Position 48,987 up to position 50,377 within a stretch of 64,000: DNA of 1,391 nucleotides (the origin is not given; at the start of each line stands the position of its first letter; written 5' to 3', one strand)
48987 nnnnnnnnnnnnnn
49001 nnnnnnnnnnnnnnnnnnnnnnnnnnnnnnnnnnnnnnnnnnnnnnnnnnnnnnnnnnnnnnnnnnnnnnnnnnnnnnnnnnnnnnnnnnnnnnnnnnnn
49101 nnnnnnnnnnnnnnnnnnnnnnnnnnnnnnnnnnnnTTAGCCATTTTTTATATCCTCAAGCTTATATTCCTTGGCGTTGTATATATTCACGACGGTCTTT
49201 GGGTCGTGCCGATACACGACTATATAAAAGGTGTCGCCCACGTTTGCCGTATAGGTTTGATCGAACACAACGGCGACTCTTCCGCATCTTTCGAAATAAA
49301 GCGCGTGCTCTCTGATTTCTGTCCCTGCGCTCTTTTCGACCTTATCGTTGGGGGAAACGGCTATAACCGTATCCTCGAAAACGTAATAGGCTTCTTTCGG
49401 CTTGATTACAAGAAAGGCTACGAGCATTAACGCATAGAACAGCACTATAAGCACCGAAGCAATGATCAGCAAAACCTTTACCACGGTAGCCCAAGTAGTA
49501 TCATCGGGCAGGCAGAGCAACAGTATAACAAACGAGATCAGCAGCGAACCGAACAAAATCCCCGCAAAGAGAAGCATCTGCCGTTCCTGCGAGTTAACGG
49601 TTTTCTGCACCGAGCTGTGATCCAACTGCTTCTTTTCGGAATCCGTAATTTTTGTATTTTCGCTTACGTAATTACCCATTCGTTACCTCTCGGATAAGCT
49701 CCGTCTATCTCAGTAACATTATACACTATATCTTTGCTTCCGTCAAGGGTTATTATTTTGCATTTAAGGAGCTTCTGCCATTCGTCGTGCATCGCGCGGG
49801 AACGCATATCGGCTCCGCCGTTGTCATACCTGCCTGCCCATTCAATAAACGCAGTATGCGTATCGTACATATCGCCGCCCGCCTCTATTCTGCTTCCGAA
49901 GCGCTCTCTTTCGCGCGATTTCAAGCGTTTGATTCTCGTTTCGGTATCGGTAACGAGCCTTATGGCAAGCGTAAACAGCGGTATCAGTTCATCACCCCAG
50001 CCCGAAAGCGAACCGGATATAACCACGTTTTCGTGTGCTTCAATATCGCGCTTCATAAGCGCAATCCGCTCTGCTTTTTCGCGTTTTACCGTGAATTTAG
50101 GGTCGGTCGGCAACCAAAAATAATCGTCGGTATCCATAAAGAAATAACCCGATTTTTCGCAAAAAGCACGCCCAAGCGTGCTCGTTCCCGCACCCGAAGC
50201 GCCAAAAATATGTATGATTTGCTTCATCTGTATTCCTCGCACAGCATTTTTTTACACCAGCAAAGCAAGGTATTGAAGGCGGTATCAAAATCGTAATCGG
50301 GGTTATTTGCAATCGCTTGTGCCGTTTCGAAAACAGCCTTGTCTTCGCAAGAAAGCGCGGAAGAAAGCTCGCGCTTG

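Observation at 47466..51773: Seven-gene translationally coupled operon: XRE-TPR regulator, ANT-like nucleotidyltransferase, FlaR-like P-loop kinase and four tandem 2-TM paralogs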

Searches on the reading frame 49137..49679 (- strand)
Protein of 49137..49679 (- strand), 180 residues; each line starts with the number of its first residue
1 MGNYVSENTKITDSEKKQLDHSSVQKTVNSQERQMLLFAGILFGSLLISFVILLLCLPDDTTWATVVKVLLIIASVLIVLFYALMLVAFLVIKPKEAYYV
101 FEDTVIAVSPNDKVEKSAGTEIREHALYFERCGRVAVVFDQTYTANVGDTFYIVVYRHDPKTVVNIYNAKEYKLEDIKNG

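Call 3: search_protein_families(library=pfam, proteins=[window:49137-49679:-], max_evalue=0.1)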
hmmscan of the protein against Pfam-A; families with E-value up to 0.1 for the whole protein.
window:49137-49679:- (180 aa): 5 families
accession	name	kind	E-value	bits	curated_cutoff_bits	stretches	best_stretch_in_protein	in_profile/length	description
PF06687.17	SUR7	-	0.0082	16.3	29.6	1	21-110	92-180/201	SUR7/PalI family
PF20990.2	DUF2207_C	-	0.022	14.9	33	1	15-83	118-186/247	Predicted membrane protein (DUF2207) C-terminal domain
PF13800.11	Sigma_reg_N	-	0.024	15.3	26.3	1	66-116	15-65/91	Sigma factor regulator N-terminal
PF20226.3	DUF6585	-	0.039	13.8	27.7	1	25-111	18-93/249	Family of unknown function (DUF6585)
PF01071.24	GARS_A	-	0.048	13.9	27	1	1-48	129-175/194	Phosphoribosylglycinamide synthetase, ATP-grasp (A) domain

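Call 4: search_protein_families(library=ncbifam, proteins=[window:49137-49679:-], max_evalue=0.1)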
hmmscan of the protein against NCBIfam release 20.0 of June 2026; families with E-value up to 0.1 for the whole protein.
window:49137-49679:- (180 aa): 5 families
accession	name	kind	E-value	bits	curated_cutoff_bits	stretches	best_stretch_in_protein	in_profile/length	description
NF046000.1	MAG1210_fam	subfamily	0.0012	17.6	275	1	9-96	43-124/550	MAG1210 family protein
NF045757.1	MPN565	equivalog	0.013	15.2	130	1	62-107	125-170/200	MPN565 family protein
TIGR00877.1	purD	equivalog_domain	0.019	13.8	288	1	1-49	231-278/425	phosphoribosylamine--glycine ligase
NF033688.1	MG406_fam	hypoth_equivalog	0.022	15.1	40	1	34-101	7-74/118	MG406 family protein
NF046001.1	SecDF_plasm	equivalog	0.092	10.7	500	0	12-93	768-849/878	protein translocase subunit SecDF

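Call 5: search_protein_families(library=padloc, proteins=[window:49137-49679:-], max_evalue=0.1)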
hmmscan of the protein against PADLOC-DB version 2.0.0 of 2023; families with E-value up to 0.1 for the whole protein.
window:49137-49679:- (180 aa): 1 family
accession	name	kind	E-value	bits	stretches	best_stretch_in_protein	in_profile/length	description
PDLC01168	CARF_2M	-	0.018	12.8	1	25-171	3-134/200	"CARF, 2 TMs"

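Call 8: find_homologous_proteins(query=A1, max_evalue=0.001)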
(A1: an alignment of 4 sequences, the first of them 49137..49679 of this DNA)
Query A1 (4 sequences) (180 aa, profile of the alignment): 45 proteins with E <= 0.001 among 6254 candidates.
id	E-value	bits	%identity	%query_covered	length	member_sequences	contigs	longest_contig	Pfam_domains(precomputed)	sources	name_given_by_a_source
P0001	5.5e-76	273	29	98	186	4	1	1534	-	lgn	-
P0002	1.7e-75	271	28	98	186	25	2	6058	-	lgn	-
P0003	4.8e-74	266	31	98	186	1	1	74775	-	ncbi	-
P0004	8.3e-73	262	29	98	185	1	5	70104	-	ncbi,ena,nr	ncbi:MAG: hypothetical protein IJY88_08080 [Clostridia bacterium]|nr:hypothetical protein [Clostridi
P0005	1.3e-72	262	31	99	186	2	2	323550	-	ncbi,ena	-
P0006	7.5e-72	259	31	65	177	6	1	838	-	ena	-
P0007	1.6e-71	258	94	100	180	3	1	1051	-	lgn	-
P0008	1.4e-67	245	29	98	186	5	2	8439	-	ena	-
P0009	6.6e-63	230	29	98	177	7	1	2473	-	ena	-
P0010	1.5e-57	213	32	98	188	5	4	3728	-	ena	-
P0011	7.7e-55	204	31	99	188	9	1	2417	-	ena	-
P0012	4.7e-54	201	33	99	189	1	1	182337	-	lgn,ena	-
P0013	5.5e-52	194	32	98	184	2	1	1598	-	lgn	-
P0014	3.9e-51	192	29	99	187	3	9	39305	-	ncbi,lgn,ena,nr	ncbi:MAG: hypothetical protein IJO64_05020 [Clostridia bacterium]|nr:hypothetical protein [Clostridi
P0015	1.4e-50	190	29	99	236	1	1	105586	-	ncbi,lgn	-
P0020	7.9e-46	174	32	97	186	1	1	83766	-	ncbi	-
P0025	1.3e-41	161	27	100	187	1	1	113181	-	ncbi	-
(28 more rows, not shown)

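Call 9: find_encoding_contigs(protein=P0005, flank=8000, max_places=3)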
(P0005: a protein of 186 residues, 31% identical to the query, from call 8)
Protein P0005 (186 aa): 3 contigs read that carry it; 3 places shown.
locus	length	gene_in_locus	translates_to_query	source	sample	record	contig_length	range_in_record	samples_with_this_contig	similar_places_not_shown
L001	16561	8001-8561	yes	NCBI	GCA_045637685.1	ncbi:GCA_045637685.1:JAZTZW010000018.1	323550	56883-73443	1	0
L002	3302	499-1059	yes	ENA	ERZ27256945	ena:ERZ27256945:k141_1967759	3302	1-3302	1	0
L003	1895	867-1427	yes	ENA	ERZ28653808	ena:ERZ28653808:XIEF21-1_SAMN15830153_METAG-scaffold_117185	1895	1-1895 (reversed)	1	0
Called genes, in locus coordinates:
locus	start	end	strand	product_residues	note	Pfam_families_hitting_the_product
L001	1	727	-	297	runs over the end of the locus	PF00483:NTP_transferase, PF12804:NTP_transf_3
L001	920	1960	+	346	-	PF16147:DUF4855 (weak)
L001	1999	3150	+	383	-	-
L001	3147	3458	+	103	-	PF01906:YbjQ_1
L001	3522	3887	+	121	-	PF00583:Acetyltransf_1, PF13527:Acetyltransf_9, PF13673:Acetyltransf_10, PF13508:Acetyltransf_7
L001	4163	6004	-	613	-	-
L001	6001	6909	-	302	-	PF00144:Beta-lactamase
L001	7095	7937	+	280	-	PF13560:HTH_31 (weak), PF01381:HTH_3, PF12844:HTH_19, PF13443:HTH_26 (weak)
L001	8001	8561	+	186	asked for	-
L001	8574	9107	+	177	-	-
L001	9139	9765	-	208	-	PF04263:TPK_catalytic, PF04265:TPK_B1_binding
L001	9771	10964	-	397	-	PF01966:HD, PF13286:HD_assoc (weak)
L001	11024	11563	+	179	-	PF10688:Imp-YgjV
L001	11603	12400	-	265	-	PF23023:Anti-Pycsar_Apyc1, PF00753:Lactamase_B, PF12706:Lactamase_B_2, PF16661:Lactamase_B_6 (faint)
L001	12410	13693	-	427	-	PF10509:GalKase_gal_bdg, PF00288:GHMP_kinases_N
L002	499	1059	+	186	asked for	-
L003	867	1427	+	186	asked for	-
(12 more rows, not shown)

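Call 10: find_encoding_contigs(protein=P0012, flank=8000, max_places=3)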
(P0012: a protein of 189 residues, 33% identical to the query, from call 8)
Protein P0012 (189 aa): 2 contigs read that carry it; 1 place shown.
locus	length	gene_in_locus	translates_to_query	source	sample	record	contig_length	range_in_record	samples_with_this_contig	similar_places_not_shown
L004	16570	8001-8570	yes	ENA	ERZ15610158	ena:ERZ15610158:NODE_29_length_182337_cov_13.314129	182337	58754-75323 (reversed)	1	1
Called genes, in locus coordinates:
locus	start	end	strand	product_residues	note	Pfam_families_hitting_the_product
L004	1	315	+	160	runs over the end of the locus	PF06695:Sm_multidrug_ex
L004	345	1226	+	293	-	PF01261:AP_endonuc_2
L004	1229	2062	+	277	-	PF01408:GFO_IDH_MocA (faint)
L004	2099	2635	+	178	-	-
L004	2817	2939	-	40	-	-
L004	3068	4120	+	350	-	PF16147:DUF4855 (weak)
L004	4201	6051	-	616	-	-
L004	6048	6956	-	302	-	PF00144:Beta-lactamase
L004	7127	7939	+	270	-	PF01381:HTH_3, PF12844:HTH_19, PF13443:HTH_26 (weak), PF13560:HTH_31 (weak)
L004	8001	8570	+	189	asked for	-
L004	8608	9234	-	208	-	PF04263:TPK_catalytic, PF04265:TPK_B1_binding (weak)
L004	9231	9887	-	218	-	PF00702:Hydrolase, PF12710:HAD, PF13419:HAD_2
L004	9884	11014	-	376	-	PF01966:HD, PF13286:HD_assoc (faint)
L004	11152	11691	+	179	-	PF10688:Imp-YgjV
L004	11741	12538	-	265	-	PF00753:Lactamase_B, PF23023:Anti-Pycsar_Apyc1, PF12706:Lactamase_B_2, PF16661:Lactamase_B_6 (faint)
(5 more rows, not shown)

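Call 11: find_encoding_contigs(protein=P0025, flank=8000, max_places=3)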
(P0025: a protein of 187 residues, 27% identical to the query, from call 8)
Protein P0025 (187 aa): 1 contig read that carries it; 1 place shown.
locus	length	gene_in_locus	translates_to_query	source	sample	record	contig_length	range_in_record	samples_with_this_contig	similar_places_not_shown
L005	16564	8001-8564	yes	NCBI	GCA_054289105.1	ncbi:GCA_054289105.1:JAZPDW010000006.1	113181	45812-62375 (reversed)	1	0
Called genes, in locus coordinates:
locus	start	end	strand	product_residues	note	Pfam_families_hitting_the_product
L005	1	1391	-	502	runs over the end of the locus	PF00478:IMPDH, PF00571:CBS (faint)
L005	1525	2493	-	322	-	PF01263:Aldose_epim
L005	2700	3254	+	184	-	PF08876:DUF1836, PF13411:MerR_1 (weak)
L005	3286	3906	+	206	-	-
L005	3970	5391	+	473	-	PF01145:Band_7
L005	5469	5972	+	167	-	-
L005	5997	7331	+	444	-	-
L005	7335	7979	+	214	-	-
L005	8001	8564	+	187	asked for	-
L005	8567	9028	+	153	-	-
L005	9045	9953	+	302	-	PF13175:AAA_15 (faint), PF00005:ABC_tran, PF13304:AAA_21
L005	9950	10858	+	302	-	PF01061:ABC2_membrane, PF12698:ABC2_membrane_3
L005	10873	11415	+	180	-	-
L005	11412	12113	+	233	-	PF08713:DNA_alkylation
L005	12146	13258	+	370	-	PF00248:Aldo_ket_red, PF14697:Fer4_21 (faint), PF17179:Fer4_22 (faint), PF12838:Fer4_7 (weak), PF13183:Fer4_8 (weak), PF13187:Fer4_9, PF13534:Fer4_17 (weak)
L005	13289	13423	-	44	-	-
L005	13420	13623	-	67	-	PF01381:HTH_3, PF13560:HTH_31 (weak)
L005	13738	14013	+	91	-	PF20648:DUF6809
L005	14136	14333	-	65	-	PF11213:DUF3006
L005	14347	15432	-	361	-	PF00753:Lactamase_B, PF12706:Lactamase_B_2 (weak)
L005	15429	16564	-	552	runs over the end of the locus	PF08757:CotH, PF00404:Dockerin_1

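Call 13: find_encoding_contigs(protein=P0015, flank=8000, max_places=2)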
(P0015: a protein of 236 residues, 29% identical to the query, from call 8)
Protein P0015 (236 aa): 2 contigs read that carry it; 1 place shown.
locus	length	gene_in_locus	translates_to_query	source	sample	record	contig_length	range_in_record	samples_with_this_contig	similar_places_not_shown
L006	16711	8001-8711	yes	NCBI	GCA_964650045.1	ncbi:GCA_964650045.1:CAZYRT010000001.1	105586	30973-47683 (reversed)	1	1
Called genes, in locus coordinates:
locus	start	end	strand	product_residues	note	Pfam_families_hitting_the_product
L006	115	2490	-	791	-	PF02574:S-methyl_trans, PF00809:Pterin_bind, PF02607:B12-binding_2, PF02310:B12-binding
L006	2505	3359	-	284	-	PF02219:MTHFR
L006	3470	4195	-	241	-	PF13489:Methyltransf_23, PF13847:Methyltransf_31, PF08241:Methyltransf_11, PF08242:Methyltransf_12, PF13649:Methyltransf_25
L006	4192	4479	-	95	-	PF01371:Trp_repressor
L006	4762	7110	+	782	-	PF09992:NAGPA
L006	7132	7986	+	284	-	PF01734:Patatin, PF19890:DUF6363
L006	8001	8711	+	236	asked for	-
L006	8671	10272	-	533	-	PF08486:SpoIID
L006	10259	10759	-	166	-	-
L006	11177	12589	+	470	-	PF00773:RNB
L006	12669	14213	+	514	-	PF01547:SBP_bac_1, PF13416:SBP_bac_8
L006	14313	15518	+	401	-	PF00162:PGK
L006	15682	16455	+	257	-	PF00121:TIM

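Call 14: find_encoding_contigs(protein=P0020, flank=8000, max_places=2)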
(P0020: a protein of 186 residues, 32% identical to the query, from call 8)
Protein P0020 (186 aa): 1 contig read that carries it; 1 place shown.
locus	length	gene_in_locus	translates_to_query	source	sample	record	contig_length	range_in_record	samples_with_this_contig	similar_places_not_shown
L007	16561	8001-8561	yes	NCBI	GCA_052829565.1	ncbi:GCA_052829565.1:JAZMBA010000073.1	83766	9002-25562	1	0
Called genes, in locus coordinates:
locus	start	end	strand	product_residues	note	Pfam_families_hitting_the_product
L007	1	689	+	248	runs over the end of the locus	PF01551:Peptidase_M23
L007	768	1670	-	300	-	PF25087:GMPPB_C (faint), PF00132:Hexapep (faint), PF14602:Hexapep_2 (faint)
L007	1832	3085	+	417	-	PF01841:Transglut_core, PF00404:Dockerin_1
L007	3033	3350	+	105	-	-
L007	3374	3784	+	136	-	-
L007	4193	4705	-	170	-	PF02632:BioY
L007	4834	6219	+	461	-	PF00144:Beta-lactamase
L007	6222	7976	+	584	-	PF01136:Peptidase_U32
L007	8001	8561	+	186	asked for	-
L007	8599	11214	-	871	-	PF00754:F5_F8_type_C (weak), PF22633:F5_F8_type_C_2 (faint), PF17963:Big_9 (faint), PF00754:F5_F8_type_C (weak), PF16147:DUF4855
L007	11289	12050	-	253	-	PF06283:ThuA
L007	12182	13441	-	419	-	-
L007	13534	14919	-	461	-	PF00672:HAMP, PF00512:HisKA, PF02518:HATPase_c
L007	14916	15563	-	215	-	PF00072:Response_reg, PF00486:Trans_reg_C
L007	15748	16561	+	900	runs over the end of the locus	PF02838:Glyco_hydro_20b, PF00728:Glyco_hydro_20, PF00754:F5_F8_type_C, PF22633:F5_F8_type_C_2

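Call 15: find_encoding_contigs(protein=P0003, flank=8000, max_places=2)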
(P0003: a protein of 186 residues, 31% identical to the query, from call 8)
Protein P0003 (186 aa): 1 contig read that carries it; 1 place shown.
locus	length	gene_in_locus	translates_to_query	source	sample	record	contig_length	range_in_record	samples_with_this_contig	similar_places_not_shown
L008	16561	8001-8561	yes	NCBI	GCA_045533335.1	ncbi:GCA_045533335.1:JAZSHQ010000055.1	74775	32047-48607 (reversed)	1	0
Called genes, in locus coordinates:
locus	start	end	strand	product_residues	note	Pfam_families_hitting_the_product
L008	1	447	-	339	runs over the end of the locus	PF01073:3Beta_HSD, PF01370:Epimerase, PF02719:Polysacc_synt_2, PF04321:RmlD_sub_bind, PF16363:GDP_Man_Dehyd, PF07993:NAD_binding_4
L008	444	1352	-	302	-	PF00483:NTP_transferase, PF12804:NTP_transf_3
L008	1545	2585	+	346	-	PF16147:DUF4855 (faint)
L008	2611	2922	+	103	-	PF01906:YbjQ_1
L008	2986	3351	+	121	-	PF00583:Acetyltransf_1, PF13527:Acetyltransf_9, PF13673:Acetyltransf_10, PF13508:Acetyltransf_7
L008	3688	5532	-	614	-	-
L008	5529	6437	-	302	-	PF00144:Beta-lactamase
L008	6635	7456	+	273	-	PF01381:HTH_3, PF12844:HTH_19, PF13443:HTH_26 (weak), PF13560:HTH_31 (weak)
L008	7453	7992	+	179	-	PF13238:AAA_18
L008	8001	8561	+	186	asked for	-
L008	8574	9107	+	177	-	-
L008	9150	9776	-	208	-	PF04263:TPK_catalytic, PF04265:TPK_B1_binding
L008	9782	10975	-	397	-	PF01966:HD, PF13286:HD_assoc (weak)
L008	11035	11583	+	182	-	PF10688:Imp-YgjV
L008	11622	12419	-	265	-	PF23023:Anti-Pycsar_Apyc1, PF00753:Lactamase_B, PF12706:Lactamase_B_2, PF16661:Lactamase_B_6 (weak)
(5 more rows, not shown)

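Call 60: search_protein_families(library=pfam, proteins=[L005:5469-5972:+, L005:5997-7331:+, L005:7335-7979:+, L005:8567-9028:+], max_evalue=0.01)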
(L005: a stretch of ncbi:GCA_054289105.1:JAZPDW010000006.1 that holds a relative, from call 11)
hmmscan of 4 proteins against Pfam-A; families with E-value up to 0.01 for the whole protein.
L005:5469-5972:+ (167 aa): 0 families

L005:5997-7331:+ (444 aa): 0 families

L005:7335-7979:+ (214 aa): 0 families

L005:8567-9028:+ (153 aa): 0 families

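Call 80: search_protein_families(library=phrogs, proteins=[window:49137-49679:-], max_evalue=0.001)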
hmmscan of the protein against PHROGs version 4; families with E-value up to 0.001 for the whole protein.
window:49137-49679:- (180 aa): 0 families

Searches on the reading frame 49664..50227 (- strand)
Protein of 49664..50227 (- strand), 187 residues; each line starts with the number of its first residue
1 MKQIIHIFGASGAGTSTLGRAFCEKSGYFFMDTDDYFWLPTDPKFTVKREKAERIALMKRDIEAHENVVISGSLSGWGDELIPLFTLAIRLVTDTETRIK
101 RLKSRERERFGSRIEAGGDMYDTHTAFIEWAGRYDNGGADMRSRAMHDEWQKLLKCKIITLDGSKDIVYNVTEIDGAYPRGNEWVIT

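Call 3: search_protein_families(library=pfam, proteins=[window:49664-50227:-], max_evalue=0.1)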
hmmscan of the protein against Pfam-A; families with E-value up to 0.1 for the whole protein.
window:49664-50227:- (187 aa): 4 families
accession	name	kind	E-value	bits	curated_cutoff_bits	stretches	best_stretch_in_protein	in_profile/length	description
PF13238.12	AAA_18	-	5.3e-08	33.8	29.4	1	5-108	1-114/128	AAA domain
PF13189.12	Cytidylate_kin2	-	0.0023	18.5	28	0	4-34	1-31/176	Cytidylate kinase-like family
PF13671.12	AAA_33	-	0.0043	17.8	27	0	5-36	2-33/143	AAA domain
PF01202.28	SKI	-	0.028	15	22.1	1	12-37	2-27/159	Shikimate kinase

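Call 4: search_protein_families(library=ncbifam, proteins=[window:49664-50227:-], max_evalue=0.1)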
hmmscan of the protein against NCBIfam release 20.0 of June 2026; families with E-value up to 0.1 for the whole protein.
window:49664-50227:- (187 aa): 8 families
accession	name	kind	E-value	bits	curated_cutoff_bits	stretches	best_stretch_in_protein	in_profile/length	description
NF004861.0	PRK06217.1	equivalog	1.2e-60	204.1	203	1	5-174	4-173/183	hypothetical protein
NF002988.0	PRK03731.1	equivalog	3.5e-05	23.6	161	1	1-38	1-38/174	shikimate kinase AroL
NF040667.1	hom_kin_desulfo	exception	0.00018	21.4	197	1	4-36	2-34/163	homoserine kinase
NF005994.0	PRK08118.1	equivalog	0.00024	21.2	215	1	1-79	1-73/172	DNA topology modulation protein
TIGR02173.1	cyt_kin_arch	equivalog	0.00039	20.5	102.1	1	4-108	2-113/169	(d)CMP kinase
NF010555.0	PRK13949.1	equivalog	0.0012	18.9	180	1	5-36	4-35/175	shikimate kinase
TIGR00017.1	cmk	equivalog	0.0027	17.4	135.55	1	1-34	1-34/217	(d)CMP kinase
NF010004.0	PRK13477.1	equivalog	0.021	13.3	524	1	2-34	285-317/514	bifunctional pantoate--beta-alanine ligase/(d)CMP kinase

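Call 5: search_protein_families(library=padloc, proteins=[window:49664-50227:-], max_evalue=0.1)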
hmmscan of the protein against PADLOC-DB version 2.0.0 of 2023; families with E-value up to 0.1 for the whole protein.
window:49664-50227:- (187 aa): 1 family
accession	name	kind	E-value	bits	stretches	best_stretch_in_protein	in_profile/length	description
PDLC02911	VakA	-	0.0099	14.5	0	1-32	1-32/163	-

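Call 26: search_solved_structures(query=window:49664-50227:-, max_evalue=0.01)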
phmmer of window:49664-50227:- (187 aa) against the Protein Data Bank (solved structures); distinct sequences matched with E-value up to 0.01: 0.

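Call 80: search_protein_families(library=phrogs, proteins=[window:49664-50227:-], max_evalue=0.001)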
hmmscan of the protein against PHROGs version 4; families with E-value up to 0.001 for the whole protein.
window:49664-50227:- (187 aa): 0 families
